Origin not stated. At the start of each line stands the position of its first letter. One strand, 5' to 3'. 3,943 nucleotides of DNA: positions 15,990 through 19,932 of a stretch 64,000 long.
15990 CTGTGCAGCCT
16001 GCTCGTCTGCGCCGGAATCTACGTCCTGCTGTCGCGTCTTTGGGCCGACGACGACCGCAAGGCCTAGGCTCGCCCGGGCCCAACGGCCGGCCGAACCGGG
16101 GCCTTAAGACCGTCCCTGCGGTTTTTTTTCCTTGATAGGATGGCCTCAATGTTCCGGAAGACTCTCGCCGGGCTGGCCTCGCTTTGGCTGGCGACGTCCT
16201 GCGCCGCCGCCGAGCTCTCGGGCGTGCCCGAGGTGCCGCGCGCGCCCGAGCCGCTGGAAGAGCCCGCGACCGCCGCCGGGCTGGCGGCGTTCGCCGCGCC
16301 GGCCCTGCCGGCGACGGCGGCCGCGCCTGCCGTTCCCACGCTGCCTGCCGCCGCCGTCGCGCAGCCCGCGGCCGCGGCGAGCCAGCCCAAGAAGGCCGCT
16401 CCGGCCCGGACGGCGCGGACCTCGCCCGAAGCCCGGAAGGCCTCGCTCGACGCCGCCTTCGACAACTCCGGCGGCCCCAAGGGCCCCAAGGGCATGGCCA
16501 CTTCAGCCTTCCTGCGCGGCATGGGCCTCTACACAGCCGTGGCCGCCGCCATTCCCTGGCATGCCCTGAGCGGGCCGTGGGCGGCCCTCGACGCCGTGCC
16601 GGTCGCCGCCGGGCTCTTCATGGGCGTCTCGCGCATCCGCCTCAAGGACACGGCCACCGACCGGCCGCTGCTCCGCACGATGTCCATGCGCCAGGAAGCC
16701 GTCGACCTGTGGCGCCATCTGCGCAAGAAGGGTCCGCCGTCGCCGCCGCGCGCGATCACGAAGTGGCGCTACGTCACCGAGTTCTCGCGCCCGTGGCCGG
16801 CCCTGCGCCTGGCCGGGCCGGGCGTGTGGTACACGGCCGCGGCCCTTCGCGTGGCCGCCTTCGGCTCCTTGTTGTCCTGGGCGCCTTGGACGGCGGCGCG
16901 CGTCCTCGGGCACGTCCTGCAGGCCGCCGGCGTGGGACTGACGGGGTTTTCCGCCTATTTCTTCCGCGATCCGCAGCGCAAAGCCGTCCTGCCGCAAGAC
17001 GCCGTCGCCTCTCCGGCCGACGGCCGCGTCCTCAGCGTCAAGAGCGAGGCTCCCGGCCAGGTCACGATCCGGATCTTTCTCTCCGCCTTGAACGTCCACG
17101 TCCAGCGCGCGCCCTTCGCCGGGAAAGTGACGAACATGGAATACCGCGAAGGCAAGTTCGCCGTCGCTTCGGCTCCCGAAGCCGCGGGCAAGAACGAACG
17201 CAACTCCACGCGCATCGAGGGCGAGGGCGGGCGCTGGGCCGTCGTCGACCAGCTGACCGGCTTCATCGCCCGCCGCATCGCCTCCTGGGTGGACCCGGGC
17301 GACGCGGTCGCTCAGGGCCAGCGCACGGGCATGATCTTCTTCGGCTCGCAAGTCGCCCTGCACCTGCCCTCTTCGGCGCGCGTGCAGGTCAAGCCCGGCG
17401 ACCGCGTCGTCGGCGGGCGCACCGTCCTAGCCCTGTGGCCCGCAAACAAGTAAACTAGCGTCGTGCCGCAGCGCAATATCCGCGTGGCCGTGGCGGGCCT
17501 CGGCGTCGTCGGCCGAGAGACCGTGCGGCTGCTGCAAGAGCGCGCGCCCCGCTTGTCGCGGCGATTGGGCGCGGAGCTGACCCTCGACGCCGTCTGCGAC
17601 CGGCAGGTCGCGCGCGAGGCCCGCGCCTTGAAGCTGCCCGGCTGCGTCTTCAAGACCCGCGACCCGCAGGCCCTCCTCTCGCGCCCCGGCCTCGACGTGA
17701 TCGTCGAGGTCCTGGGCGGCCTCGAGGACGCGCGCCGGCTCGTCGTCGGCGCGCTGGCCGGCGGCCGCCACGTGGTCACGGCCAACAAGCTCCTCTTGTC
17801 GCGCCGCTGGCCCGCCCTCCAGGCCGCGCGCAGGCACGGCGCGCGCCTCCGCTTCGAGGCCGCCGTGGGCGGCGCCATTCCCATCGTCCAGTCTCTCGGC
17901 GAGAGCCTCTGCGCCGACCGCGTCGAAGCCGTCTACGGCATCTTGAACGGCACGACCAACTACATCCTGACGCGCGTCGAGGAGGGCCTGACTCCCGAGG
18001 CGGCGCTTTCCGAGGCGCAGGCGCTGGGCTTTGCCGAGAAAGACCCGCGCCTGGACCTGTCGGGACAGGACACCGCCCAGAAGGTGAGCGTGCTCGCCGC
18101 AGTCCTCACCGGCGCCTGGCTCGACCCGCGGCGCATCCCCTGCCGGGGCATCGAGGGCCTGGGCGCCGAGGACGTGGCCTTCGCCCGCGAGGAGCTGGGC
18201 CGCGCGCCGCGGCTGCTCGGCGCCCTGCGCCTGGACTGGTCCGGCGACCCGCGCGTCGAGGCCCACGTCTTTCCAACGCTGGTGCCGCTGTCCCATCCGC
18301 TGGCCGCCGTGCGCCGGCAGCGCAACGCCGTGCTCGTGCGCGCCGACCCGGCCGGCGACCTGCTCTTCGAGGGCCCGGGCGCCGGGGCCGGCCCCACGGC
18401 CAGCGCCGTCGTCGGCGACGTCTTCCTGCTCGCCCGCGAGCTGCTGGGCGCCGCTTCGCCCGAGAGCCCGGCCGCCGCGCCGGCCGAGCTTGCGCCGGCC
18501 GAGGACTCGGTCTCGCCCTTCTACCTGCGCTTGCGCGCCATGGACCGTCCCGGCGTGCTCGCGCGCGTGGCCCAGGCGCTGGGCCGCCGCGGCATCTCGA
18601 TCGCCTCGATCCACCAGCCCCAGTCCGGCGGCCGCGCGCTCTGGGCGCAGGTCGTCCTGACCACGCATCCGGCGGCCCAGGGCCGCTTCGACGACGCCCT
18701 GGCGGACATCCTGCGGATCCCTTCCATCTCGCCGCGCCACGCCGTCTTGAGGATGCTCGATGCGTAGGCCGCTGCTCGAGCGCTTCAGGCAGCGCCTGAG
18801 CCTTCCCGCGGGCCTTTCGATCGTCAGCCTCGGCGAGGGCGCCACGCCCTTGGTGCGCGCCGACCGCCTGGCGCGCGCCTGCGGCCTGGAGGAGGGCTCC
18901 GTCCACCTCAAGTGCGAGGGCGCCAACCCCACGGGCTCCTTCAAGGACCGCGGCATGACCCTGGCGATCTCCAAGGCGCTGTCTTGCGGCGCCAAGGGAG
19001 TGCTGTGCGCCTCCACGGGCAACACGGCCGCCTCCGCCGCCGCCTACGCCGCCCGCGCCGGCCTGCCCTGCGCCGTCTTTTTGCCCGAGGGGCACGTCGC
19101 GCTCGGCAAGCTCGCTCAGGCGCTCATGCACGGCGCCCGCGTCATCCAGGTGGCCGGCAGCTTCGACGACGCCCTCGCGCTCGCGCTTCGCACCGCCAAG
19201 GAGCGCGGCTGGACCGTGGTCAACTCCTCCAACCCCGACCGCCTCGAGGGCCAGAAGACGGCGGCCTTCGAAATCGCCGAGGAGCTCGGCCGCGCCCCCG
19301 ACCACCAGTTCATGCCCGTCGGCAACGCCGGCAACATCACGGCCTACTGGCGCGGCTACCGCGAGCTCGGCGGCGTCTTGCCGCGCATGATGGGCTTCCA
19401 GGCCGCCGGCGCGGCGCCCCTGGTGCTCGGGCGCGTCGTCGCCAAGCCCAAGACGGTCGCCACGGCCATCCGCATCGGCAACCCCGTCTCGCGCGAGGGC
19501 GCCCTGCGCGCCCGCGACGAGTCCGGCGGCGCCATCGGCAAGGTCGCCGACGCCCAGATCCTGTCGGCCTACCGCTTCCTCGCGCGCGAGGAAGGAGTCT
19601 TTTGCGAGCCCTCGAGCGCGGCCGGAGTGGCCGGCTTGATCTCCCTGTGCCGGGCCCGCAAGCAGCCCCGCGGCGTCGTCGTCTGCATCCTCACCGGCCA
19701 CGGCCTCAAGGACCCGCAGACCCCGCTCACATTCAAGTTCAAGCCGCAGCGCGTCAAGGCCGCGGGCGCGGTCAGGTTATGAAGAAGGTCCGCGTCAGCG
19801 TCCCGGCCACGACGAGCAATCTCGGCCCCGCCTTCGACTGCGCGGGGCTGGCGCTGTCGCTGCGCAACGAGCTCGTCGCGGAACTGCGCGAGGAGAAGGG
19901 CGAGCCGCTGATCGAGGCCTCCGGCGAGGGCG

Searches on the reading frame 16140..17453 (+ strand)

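Call 80: search_protein_families(library=pfam, proteins=[window:16140-17453:+], max_evalue=0.00001)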
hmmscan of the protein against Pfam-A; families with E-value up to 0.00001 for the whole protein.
window:16140-17453:+ (437 aa): 1 family
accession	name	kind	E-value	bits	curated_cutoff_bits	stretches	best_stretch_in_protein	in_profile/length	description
PF02666.20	PS_Dcarbxylase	-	4.3e-32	111.8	22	1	268-430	2-197/198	Phosphatidylserine decarboxylase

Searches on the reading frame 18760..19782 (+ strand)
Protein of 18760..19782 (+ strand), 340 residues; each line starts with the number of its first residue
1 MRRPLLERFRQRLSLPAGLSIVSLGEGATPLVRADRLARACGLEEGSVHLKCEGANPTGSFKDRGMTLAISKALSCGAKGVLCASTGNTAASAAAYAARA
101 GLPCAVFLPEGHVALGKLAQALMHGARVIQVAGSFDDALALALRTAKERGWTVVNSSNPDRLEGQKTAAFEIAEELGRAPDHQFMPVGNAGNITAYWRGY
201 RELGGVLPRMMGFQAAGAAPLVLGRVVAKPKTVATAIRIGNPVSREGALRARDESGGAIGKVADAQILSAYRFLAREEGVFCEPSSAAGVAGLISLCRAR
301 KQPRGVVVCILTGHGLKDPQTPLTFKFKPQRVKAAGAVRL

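Call 80: search_protein_families(library=pfam, proteins=[window:18760-19782:+], max_evalue=0.00001)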
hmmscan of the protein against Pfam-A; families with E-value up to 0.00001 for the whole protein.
window:18760-19782:+ (340 aa): 1 family
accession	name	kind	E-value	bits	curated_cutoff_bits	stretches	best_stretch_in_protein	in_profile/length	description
PF00291.31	PALP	-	1.4e-79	267.9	35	1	22-313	1-295/295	Pyridoxal-phosphate dependent enzyme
